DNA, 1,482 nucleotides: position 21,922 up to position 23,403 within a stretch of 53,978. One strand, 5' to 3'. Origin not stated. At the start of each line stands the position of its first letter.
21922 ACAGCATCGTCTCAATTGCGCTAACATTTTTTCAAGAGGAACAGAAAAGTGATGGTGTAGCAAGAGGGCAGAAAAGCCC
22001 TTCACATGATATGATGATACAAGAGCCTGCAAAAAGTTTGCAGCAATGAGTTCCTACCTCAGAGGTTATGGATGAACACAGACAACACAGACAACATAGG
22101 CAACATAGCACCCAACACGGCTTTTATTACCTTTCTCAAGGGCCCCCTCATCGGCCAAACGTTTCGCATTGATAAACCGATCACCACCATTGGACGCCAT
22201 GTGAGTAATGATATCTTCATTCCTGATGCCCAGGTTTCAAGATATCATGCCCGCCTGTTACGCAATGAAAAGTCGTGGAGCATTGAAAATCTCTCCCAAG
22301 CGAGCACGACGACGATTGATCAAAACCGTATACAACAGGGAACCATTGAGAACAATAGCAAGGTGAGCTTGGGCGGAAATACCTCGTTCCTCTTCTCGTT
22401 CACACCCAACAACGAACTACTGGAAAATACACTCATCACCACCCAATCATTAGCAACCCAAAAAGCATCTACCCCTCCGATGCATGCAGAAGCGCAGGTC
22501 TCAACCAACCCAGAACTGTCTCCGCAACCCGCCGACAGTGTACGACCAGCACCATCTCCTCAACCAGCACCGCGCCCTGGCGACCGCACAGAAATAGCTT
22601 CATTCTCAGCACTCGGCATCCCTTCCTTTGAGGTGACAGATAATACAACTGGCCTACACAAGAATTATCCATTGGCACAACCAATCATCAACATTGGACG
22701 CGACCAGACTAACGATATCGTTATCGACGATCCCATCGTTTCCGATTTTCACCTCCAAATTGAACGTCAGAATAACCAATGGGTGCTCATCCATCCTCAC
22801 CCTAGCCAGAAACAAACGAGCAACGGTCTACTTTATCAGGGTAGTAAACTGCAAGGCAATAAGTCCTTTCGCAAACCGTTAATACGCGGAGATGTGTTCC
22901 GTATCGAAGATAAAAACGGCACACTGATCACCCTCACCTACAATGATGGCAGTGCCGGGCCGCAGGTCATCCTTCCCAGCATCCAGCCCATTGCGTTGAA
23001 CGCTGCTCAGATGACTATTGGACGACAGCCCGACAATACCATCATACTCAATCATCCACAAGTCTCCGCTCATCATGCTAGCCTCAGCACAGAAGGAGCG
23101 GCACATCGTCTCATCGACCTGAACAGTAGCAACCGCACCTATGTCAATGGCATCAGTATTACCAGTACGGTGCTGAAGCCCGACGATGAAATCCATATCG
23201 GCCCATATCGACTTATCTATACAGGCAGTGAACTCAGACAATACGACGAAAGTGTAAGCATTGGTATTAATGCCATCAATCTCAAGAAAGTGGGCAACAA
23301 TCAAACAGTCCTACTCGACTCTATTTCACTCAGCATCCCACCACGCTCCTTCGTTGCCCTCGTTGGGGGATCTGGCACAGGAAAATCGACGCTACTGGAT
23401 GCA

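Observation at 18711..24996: Triple-FHA ABC exporter (Rv1747-like) encoded next to GT4 and GT28 glycolipid glycosyltransferases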

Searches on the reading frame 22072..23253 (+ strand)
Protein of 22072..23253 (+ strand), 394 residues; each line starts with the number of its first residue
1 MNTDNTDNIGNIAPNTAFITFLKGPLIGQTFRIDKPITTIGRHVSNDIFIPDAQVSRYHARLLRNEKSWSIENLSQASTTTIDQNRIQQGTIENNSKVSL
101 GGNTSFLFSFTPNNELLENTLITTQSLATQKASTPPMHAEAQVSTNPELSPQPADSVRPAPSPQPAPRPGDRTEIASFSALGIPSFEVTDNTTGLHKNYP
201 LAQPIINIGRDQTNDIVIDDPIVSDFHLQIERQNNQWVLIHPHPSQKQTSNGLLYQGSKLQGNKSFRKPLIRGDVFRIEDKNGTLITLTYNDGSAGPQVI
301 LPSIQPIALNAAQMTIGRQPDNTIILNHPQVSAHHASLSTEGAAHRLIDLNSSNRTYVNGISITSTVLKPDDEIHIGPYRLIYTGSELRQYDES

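Call 9: search_solved_structures(query=window:22072-23253:+, max_evalue=0.01, show_alignments=3)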
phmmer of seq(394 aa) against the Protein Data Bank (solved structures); distinct sequences matched with E-value up to 0.01: 19.
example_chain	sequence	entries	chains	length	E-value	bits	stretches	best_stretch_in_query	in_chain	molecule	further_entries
6i2q_B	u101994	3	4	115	1.4e-14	57.3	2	13-62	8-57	Glycogen accumulation regulator GarA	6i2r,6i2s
8p5r_G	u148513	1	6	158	6.5e-14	55.1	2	11-61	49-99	Glycogen accumulation regulator GarA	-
2kfu_A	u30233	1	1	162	9.8e-14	54.5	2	8-63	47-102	Rv1827 pThr 22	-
6i2p_D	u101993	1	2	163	1e-13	54.5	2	8-63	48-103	Glycogen accumulation regulator GarA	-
2kkl_A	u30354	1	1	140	1.4e-13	54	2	8-63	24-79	Uncharacterized protein Mb1858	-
7rj3_A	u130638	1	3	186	1.6e-13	53.8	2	8-63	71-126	Glycogen accumulation regulator GarA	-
2kb3_A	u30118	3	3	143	4.6e-13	52.3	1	10-69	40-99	Oxoglutarate dehydrogenase inhibitor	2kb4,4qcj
8p5x_G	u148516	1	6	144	4.7e-13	52.2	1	10-69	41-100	Oxoglutarate dehydrogenase inhibitor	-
6cah_A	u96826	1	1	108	1.6e-06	30.7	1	309-393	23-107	ABC transporter ATP-binding/permease protein Rv1747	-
1uht_A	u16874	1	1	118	1.9e-06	30.5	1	9-111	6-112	expressed protein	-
6hc0_B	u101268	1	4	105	6.7e-06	28.7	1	308-378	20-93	GGDEF domain protein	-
6hc1_A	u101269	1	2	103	6.8e-06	28.7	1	308-378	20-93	GGDEF domain protein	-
2fez_A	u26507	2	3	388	4.4e-05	26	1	306-378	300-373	Probable regulatory protein embR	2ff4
6hbz_A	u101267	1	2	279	6.1e-05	25.6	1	309-378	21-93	GGDEF domain protein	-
3gqs_A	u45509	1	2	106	6.4e-05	25.5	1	15-107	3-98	Adenylate cyclase-like protein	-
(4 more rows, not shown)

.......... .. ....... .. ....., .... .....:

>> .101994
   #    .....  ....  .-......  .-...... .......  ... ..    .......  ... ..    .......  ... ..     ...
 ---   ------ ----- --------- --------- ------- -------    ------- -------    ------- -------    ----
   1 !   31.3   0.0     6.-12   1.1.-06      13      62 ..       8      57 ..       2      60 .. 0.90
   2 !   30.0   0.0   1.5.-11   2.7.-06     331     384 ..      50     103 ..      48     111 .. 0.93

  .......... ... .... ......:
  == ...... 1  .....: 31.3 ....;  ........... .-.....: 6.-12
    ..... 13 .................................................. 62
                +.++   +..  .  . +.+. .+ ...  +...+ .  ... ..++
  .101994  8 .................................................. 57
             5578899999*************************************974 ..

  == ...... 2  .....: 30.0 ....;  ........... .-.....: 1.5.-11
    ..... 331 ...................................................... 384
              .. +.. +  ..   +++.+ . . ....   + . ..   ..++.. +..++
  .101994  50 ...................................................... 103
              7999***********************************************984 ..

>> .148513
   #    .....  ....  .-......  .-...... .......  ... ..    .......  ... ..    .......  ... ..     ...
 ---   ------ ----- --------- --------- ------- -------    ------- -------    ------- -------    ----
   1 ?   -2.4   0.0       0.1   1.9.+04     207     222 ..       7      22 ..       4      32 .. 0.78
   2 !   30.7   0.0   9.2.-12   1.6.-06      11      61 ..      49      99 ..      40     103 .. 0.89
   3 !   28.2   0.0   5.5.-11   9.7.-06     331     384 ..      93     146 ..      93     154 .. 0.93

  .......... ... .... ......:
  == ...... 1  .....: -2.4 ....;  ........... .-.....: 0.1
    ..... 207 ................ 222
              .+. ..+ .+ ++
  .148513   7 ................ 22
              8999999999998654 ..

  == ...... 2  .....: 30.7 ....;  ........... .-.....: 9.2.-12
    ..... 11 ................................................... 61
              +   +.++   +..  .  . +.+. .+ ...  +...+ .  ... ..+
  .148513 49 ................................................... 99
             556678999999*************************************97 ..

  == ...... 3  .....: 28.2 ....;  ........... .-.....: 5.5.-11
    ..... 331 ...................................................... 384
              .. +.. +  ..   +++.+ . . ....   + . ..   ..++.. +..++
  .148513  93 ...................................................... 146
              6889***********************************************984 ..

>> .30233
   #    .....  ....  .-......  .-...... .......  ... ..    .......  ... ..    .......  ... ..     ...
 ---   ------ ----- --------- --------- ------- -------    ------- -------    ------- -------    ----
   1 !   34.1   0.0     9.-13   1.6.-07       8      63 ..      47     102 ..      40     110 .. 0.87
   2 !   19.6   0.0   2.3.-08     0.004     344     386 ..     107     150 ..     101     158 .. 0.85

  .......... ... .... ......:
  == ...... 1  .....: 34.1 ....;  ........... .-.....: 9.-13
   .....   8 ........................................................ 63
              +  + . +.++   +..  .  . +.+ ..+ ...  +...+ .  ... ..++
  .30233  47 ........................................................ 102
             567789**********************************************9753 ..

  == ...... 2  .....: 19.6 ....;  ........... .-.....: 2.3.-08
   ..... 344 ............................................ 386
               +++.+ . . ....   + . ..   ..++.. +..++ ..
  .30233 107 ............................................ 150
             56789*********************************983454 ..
